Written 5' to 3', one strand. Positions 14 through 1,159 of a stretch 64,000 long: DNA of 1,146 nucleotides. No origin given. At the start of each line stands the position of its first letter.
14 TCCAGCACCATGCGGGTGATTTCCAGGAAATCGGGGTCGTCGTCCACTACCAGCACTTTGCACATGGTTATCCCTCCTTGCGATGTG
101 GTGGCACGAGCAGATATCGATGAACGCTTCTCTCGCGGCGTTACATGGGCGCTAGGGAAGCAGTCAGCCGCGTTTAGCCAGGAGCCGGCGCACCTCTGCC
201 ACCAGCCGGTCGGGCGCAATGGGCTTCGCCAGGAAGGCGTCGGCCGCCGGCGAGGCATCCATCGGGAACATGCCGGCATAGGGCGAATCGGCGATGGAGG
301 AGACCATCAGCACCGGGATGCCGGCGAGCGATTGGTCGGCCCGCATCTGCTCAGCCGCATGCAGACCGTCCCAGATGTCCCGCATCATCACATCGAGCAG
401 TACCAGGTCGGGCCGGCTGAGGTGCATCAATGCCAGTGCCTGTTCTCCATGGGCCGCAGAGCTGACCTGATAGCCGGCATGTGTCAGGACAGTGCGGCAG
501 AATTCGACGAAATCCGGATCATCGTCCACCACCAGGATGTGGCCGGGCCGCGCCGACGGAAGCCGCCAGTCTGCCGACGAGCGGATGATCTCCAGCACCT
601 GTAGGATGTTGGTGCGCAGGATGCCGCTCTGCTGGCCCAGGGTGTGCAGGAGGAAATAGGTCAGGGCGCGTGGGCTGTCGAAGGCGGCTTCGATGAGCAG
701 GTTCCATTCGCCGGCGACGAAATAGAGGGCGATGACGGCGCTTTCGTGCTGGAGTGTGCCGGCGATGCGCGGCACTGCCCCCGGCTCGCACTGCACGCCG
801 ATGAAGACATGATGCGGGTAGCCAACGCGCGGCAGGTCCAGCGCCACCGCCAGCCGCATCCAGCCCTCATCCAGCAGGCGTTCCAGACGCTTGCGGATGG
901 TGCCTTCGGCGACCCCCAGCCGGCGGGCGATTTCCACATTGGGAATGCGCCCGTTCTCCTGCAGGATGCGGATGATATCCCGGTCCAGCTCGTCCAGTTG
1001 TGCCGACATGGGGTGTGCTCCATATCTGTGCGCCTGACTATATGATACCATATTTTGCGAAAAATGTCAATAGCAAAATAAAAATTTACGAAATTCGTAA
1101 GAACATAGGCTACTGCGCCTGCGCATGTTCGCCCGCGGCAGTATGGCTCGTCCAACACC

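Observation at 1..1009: Lrp/AsnC regulator fused to a phospho-receiver domain, followed by a second stand-alone receiver gene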

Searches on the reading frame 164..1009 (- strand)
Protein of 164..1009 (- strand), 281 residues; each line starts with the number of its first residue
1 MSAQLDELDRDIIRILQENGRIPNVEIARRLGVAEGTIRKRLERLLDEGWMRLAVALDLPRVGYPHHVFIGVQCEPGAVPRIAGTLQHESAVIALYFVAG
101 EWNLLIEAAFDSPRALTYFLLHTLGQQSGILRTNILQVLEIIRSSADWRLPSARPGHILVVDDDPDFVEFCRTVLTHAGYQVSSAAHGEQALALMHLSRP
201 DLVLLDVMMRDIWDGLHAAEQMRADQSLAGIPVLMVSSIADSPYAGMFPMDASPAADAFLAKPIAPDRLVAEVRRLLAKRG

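Call 5: search_protein_families(library=pfam, proteins=[window:164-1009:-], max_evalue=0.1)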
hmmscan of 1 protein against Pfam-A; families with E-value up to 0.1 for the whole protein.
window:164-1009:- (281 aa): 20 families
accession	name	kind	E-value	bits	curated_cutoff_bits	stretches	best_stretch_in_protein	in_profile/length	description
PF00072.30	Response_reg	-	2.9e-22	79.4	30.2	1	158-273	1-110/111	Response regulator receiver domain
PF13404.12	HTH_AsnC-type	-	3.9e-16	59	27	1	5-45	1-41/42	AsnC-type helix-turn-helix domain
PF13412.12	HTH_24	-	4.5e-16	58.6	21.9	1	5-50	1-46/48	Winged helix-turn-helix DNA-binding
PF01037.27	AsnC_trans_reg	-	2.8e-08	34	25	1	70-140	1-72/73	Lrp/AsnC ligand binding domain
PF01047.28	MarR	-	3.1e-05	24.2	24.6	1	12-52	8-48/59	MarR family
PF09339.16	HTH_IclR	-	0.00015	21.9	22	1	11-50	7-47/52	IclR helix-turn-helix domain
PF08279.18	HTH_11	-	0.00075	19.8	25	1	10-49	3-43/55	HTH domain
PF04545.22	Sigma70_r4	-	0.0013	18.7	24.1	1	3-44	3-43/50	Sigma-70, region 4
PF08281.18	Sigma70_r4_2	-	0.0017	18.4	25.7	1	24-44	29-49/54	Sigma-70, region 4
PF22451.2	NirdL-like_HTH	-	0.0061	16.5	27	1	9-52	1-47/47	Siroheme decarboxylase NirDL-like HTH domain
PF19187.6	HTH_PafC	-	0.011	16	32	1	11-50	8-47/115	PafC helix-turn-helix domain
PF00392.27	GntR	-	0.02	15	27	1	6-51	7-54/64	Bacterial regulatory proteins, gntR family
PF12840.13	HTH_20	-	0.022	15.1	27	1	8-47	5-44/51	Helix-turn-helix domain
PF13384.12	HTH_23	-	0.023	15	24.6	1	12-49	10-45/50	Homeodomain-like domain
PF13551.12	HTH_29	-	0.042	14.4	28.1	1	25-67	16-55/64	Winged helix-turn helix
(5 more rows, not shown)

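Call 6: search_protein_families(library=ncbifam, proteins=[window:164-1009:-], max_evalue=0.1)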
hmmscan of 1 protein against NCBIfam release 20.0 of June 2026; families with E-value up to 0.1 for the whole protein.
window:164-1009:- (281 aa): 111 families (the best 25 are shown)
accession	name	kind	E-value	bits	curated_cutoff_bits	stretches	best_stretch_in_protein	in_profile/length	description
NF007135.0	PRK09581.1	equivalog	1.5e-19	70.2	474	1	157-276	4-119/457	PleD family two-component system response regulator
NF053758.1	ChrTpTrnRegChrS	equivalog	9.8e-19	67.7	250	1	3-137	10-145/158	chromate efflux transcriptional regulator ChrS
NF040689.1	MtrAB_MtrA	equivalog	2.5e-18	66.2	300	1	158-277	1-113/219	MtrAB system response regulator MtrA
NF045717.1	DVU0259_DivK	exception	8.3e-18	64.7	160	1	157-277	4-116/117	DVU0259 family response regulator domain-containing protein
NF045944.1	ResRegRpaBCyano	equivalog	4.4e-17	62.2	330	1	159-278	1-113/229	response regulator transcription factor RpaB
TIGR02154.1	PhoB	equivalog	8e-16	58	296.2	1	157-278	4-121/226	phosphate regulon transcriptional regulator PhoB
NF053854.1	RespRegPhoBBctds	equivalog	1.7e-15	57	270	1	158-278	1-116/225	two-component system response regulator PhoB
NF041733.1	resp_reg_CseB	equivalog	5.9e-15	55.3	350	1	157-278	2-116/228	two-component system response regulator CseB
NF047793.1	ResRegPgtA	equivalog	2.9e-14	52.7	650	1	157-280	7-124/414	two-component system response regulator PgtA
NF007935.0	PRK10651.1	equivalog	3.3e-14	52.6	250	2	155-275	6-122/216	two-component system response regulator NarL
NF007005.1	PRK09468.1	equivalog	5e-14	52.3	331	1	157-280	5-122/237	osmolarity response regulator transcription factor OmpR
NF008384.0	PRK11179.1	equivalog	1.5e-13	50.8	227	1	3-139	5-143/153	transcriptional regulator AsnC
NF051870.1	NAssimRespRegNtrX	equivalog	5.8e-13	48.5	600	1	157-277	3-119/452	nitrogen assimilation response regulator NtrX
NF040820.1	trans_reg_LrpA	equivalog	2.3e-12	47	250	1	5-134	2-132/141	HTH-type transcriptional regulator LrpA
NF040534.1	resp_reg_YycF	equivalog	2.4e-12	46.6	340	1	157-277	2-115/231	response regulator YycF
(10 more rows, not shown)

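Call 7: find_encoding_contigs(protein=window:164-1009:-, flank=10000, max_places=6)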
Protein window:164-1009:- (281 aa): no gene with exactly this product is on record in the collection.
